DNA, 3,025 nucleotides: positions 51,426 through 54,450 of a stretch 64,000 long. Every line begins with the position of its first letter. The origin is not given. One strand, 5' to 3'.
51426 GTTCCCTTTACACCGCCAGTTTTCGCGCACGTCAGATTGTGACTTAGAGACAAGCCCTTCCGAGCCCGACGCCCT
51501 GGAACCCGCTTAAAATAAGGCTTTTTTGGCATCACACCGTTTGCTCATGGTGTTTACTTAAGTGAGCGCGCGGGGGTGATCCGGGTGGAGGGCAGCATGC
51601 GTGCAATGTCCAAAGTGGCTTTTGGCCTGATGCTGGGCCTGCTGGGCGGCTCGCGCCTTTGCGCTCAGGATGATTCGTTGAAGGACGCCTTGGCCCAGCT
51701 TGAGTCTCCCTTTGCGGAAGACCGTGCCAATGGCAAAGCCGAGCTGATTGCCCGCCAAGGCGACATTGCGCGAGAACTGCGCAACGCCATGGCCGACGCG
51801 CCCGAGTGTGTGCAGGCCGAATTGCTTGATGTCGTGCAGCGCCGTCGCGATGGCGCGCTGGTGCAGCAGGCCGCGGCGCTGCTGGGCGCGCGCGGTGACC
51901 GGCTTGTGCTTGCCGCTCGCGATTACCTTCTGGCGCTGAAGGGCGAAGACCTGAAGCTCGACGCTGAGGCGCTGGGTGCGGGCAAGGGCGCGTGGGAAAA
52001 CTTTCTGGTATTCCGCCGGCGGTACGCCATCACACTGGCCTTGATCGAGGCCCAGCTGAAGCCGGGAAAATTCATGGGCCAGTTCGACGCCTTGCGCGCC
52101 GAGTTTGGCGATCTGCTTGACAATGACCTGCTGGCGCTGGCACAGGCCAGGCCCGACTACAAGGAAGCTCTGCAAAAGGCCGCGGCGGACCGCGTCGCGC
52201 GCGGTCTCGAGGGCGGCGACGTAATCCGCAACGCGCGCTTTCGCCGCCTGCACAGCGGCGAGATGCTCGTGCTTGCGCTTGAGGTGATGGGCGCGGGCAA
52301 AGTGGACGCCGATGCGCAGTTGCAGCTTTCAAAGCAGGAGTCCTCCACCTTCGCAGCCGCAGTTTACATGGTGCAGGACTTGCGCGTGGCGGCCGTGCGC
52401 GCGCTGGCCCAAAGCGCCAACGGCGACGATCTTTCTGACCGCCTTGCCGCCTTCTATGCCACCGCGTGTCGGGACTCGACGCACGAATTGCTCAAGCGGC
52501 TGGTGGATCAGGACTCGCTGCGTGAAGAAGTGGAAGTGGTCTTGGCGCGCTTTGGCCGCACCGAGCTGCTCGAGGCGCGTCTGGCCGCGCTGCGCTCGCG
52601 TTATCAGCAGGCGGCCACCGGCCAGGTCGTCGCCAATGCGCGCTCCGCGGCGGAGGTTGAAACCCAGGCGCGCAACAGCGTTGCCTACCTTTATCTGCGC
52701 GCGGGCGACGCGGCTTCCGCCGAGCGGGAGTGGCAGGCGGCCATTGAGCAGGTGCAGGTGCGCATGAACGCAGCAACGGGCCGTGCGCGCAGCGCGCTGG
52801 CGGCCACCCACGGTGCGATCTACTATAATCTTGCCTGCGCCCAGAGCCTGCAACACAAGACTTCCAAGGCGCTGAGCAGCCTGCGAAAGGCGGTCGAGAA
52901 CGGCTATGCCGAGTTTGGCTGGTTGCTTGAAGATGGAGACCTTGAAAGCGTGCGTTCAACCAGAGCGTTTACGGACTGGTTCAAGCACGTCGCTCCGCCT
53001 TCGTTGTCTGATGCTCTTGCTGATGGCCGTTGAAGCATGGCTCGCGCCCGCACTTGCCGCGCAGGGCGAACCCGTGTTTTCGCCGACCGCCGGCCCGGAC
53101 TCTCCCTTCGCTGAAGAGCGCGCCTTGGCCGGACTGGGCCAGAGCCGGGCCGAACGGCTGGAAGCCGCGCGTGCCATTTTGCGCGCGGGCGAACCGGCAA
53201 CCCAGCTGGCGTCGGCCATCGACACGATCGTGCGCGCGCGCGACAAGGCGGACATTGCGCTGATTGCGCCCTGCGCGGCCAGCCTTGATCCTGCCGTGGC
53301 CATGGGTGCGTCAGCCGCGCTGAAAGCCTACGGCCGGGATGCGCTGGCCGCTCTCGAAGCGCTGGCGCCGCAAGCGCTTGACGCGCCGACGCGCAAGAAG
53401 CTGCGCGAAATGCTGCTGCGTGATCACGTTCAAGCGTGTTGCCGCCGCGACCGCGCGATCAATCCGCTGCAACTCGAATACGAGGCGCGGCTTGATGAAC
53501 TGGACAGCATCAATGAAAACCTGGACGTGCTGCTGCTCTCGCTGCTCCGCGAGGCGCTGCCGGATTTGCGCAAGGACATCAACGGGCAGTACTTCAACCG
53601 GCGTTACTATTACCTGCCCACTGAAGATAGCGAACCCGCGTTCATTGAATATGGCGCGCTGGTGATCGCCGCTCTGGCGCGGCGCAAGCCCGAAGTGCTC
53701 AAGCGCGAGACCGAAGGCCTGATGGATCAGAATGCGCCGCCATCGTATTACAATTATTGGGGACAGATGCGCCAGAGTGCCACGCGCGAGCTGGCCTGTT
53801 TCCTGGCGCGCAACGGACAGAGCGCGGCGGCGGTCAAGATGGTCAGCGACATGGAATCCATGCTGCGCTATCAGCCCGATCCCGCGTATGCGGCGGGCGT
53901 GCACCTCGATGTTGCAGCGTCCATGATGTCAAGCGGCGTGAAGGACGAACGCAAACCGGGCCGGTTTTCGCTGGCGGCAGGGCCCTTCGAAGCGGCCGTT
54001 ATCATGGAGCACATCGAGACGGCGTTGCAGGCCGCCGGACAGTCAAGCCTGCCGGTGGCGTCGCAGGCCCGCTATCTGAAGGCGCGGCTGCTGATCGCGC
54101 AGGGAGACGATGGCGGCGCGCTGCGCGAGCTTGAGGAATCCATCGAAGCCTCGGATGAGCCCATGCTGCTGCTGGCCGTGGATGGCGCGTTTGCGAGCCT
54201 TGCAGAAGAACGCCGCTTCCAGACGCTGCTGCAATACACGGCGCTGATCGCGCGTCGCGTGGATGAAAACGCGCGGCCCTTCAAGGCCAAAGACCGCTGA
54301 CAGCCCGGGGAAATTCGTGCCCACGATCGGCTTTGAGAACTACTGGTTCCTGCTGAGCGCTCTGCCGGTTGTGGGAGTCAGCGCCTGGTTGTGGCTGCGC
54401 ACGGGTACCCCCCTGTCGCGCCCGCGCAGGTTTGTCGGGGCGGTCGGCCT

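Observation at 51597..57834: Bat-like module (two exported HEAT/TPR paralogs, a 982-aa double-VWA BatA-like protein, a lipoprotein) attached to the secretin-N array but lacking MoxR/DUF58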

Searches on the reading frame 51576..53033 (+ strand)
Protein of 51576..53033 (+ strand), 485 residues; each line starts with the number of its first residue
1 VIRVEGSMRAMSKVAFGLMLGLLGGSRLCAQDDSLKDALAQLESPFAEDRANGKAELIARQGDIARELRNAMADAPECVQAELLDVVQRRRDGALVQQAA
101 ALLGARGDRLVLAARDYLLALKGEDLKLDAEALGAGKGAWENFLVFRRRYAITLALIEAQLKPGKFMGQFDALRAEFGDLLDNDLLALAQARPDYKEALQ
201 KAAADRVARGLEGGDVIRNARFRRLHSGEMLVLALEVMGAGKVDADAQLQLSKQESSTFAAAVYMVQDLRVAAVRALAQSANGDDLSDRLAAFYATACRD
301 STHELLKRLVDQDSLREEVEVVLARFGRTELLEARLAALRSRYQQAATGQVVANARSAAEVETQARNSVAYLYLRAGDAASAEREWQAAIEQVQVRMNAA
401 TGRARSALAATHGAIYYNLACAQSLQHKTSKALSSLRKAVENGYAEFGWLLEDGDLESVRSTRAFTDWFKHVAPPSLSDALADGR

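Call 4: search_protein_families(library=pfam, proteins=[window:51576-53033:+], max_evalue=0.1)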
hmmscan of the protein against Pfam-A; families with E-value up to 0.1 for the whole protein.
window:51576-53033:+ (485 aa): 2 families
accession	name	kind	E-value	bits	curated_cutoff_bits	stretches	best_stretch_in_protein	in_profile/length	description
PF22316.2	ABhydrolase-like_N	-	0.0019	18.4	27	1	413-467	37-93/106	A/B hydrolase-like, N-terminal domain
PF00515.34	TPR_1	-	0.054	13.8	27.8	1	415-441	3-29/34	Tetratricopeptide repeat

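Call 5: search_protein_families(library=ncbifam, proteins=[window:51576-53033:+], max_evalue=0.1)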
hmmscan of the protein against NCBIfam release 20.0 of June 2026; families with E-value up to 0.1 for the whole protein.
window:51576-53033:+ (485 aa): 1 family
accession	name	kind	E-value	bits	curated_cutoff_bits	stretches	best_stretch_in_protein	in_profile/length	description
NF047558.1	TPR_END_plus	domain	4.5e-13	48.9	32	1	416-468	2-54/56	TPR end-of-group domain-containing protein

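Call 62: search_solved_structures(query=A6, max_evalue=1)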
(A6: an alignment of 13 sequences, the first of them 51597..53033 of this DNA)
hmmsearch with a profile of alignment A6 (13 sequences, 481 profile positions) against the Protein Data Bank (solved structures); distinct sequences matched with E-value up to 1: 9.
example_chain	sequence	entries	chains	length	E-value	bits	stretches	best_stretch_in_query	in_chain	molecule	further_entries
9is4_1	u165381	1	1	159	2.6e-05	26.7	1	411-467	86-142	PDZ domain-containing protein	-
9iox_G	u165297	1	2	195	3.8e-05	26.1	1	410-467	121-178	PDZ domain-containing protein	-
9imn_G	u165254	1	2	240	5e-05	25.7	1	410-467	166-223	PDZ domain-containing protein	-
9iiu_G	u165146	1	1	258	5.8e-05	25.5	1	410-467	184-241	PDZ domain-containing protein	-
9rhz_A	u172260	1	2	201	0.12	14.6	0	264-289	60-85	ALPHAREP bE5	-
4xl5_C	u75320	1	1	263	0.21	13.8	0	265-292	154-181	bGFP-A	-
9sah_A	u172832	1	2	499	0.28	13.4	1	254-297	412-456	E4-NB2 synthetic fusion protein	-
5dcq_A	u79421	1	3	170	0.29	13.3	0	263-294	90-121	artificial repeat proteins (alphaREP3)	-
2d5k_A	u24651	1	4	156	0.41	12.9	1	164-240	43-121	Dps family protein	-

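Call 63: search_protein_families(library=pfam, alignment_id=A6, max_evalue=0.1)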
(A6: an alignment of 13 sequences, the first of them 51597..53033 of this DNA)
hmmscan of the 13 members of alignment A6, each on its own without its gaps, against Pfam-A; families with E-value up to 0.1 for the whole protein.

A. member 1, window:51597-53033:+ (478 aa): 2 families
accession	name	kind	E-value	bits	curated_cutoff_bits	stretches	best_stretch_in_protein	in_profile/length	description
PF22316.2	ABhydrolase-like_N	-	0.0019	18.5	27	1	406-460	37-93/106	A/B hydrolase-like, N-terminal domain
PF00515.34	TPR_1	-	0.053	13.8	27.8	1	408-434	3-29/34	Tetratricopeptide repeat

B. families by the number of members that match (of 13 scanned): 11 families
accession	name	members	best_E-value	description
PF22316.2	ABhydrolase-like_N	6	0.0019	A/B hydrolase-like, N-terminal domain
PF00515.34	TPR_1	4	0.0024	Tetratricopeptide repeat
PF07719.23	TPR_2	2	0.02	Tetratricopeptide repeat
PF11836.14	Phage_TAC_11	1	0.011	Phage tail tube protein, GTA-gp10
PF03130.22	HEAT_PBS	1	0.013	PBS lyase HEAT-like repeat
PF25151.1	TPR_Trm732_C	1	0.015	Trm732, C-terminal TPR repeats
PF13431.12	TPR_17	1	0.026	Tetratricopeptide repeat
PF05192.23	MutS_III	1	0.026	MutS domain III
PF03752.18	ALF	1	0.053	Short repeats of unknown function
PF06698.16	DUF1192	1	0.065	Protein of unknown function (DUF1192)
PF21774.3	NagJ_C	1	0.072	Hyaluronidase post-catalytic domain-like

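Call 69: find_homologous_proteins(query=window:51597-53033:+, max_evalue=0.001)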
Query window:51597-53033:+ (478 aa): 26 proteins with E <= 0.001 among 8000 candidates.
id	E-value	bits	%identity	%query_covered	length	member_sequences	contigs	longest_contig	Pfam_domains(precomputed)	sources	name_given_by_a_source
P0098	3.8e-295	997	100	100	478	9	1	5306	-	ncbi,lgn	-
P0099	1.3e-262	889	87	100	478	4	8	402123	-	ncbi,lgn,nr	ncbi:MAG: hypothetical protein KBG84_14200 [Planctomycetes bacterium]|nr:hypothetical protein [Planc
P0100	4.8e-253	858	85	100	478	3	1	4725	-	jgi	jgi:hypothetical protein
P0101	2.9e-187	641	66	100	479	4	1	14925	-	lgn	-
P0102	7.6e-177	607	63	100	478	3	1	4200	-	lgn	-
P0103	6.4e-175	601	62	100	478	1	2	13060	-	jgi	jgi:hypothetical protein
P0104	6.7e-173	594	60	100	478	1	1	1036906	-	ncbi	-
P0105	2.8e-168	579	60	100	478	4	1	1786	-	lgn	-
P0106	1.8e-124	434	50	96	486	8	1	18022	-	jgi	-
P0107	1.5e-115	405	49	95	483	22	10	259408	-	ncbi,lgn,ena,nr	ncbi:MAG: hypothetical protein BroJett014_13760 [Planctomycetota bacterium]|nr:MAG: hypothetical pro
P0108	3.5e-115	404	50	95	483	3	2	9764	-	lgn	-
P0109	2.0e-83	299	41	97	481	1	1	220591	-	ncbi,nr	ncbi:MAG: hypothetical protein KDB90_01685 [Planctomycetes bacterium]|nr:hypothetical protein [Planc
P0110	1.4e-82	296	41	96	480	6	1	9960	-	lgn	-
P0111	2.8e-82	295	38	99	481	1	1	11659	-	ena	-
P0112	3.2e-82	295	41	99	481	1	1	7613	-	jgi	jgi:hypothetical protein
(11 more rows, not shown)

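Call 79: search_protein_representatives(alignment_id=A7)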
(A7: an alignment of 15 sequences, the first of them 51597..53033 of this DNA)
Query: 15 sequences, 480 profile positions. Proteins with E-value up to 0.001 (for the whole library): 3199; up to 1e-10: 285; up to 1e-30: 25. The best 150 are listed.
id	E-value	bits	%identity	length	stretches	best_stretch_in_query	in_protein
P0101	7.8e-193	658.5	-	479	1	6-480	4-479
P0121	3.5e-185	633.3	-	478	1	1-479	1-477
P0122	7.5e-185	632.2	-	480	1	1-478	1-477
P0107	2.3e-184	630.6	-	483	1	4-480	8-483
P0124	5.8e-184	629.3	-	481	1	1-477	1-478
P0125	3.6e-168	577.2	-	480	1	1-478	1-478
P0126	1.0e-158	546.1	-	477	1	1-477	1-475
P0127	2.5e-144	498.6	-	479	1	3-479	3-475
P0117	8.6e-137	473.7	-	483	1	2-477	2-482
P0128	1.5e-127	443.2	-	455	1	26-478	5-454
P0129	1.3e-112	394.0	-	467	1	4-476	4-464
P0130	4.0e-104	366.0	-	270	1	214-478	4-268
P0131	1.5e-101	357.5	-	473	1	5-475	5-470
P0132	2.7e-96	340.2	-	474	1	4-473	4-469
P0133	1.7e-94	334.2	-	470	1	8-473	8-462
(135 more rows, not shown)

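Call 89: search_protein_families(library=padloc, proteins=[window:51597-53033:+], max_evalue=0.01)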
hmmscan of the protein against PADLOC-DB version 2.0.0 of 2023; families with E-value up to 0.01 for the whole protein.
window:51597-53033:+ (478 aa): 0 families

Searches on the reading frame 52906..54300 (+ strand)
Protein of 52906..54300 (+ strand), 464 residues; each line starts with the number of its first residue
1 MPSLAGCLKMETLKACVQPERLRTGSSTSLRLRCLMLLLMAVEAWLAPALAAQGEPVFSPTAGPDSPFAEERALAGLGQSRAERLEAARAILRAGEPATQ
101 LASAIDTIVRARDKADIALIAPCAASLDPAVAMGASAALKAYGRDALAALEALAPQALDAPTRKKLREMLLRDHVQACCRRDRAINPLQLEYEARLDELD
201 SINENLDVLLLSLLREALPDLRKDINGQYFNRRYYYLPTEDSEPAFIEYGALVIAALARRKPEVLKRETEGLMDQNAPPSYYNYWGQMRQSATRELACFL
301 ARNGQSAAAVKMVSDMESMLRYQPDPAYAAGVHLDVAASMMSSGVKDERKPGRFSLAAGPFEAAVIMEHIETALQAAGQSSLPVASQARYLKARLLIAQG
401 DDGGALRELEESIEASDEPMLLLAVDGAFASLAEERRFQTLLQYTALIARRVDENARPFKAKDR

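Call 4: search_protein_families(library=pfam, proteins=[window:52906-54300:+], max_evalue=0.1)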
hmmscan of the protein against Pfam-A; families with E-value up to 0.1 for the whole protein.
window:52906-54300:+ (464 aa): 0 families

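Call 5: search_protein_families(library=ncbifam, proteins=[window:52906-54300:+], max_evalue=0.1)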
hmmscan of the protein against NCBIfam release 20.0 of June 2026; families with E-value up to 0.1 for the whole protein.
window:52906-54300:+ (464 aa): 2 families
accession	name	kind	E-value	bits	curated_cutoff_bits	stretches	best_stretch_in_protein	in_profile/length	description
NF047558.1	TPR_END_plus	domain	4.6e-08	32.9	32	1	388-443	1-56/56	TPR end-of-group domain-containing protein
TIGR01087.1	murD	equivalog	0.092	11.8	211.95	0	78-128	373-423/441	UDP-N-acetylmuramoyl-L-alanine--D-glutamate ligase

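Call 88: search_protein_families(library=pfam, proteins=[window:53011-54300:+], max_evalue=0.01)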
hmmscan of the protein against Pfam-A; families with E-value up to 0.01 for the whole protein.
window:53011-54300:+ (429 aa): 0 families

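Call 89: search_protein_families(library=padloc, proteins=[window:53011-54300:+], max_evalue=0.01)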
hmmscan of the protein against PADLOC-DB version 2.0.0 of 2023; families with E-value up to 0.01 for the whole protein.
window:53011-54300:+ (429 aa): 0 families
